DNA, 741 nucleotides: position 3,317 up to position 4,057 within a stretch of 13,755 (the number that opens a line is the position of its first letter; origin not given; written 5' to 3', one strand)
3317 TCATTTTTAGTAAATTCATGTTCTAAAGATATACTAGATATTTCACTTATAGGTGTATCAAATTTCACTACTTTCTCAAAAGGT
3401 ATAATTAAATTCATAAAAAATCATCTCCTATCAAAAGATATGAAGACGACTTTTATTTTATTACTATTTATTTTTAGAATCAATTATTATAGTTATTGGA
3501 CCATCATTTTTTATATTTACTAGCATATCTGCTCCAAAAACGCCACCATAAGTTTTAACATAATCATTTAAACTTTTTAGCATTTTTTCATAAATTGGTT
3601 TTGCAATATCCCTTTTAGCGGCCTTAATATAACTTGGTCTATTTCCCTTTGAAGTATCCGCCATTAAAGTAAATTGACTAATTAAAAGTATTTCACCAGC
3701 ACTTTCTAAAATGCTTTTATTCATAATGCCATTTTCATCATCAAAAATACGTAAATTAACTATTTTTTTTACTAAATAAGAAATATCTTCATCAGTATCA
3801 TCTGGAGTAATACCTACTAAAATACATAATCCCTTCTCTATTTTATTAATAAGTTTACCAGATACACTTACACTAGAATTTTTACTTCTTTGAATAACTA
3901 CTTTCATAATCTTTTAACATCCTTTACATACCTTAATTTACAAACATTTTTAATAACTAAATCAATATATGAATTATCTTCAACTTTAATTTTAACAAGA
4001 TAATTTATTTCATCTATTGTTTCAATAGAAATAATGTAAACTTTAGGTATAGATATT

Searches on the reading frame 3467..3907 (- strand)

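Call 63: search_protein_families(library=pfam, proteins=[window:3467-3907:-], max_evalue=0.001)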
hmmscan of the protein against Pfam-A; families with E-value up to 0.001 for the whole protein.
window:3467-3907:- (147 aa): 1 family
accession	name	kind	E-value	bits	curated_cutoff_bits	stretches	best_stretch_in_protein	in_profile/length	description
PF02580.21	Tyr_Deacylase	-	5.4e-54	182.9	25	1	2-143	1-144/144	D-Tyr-tRNA(Tyr) deacylase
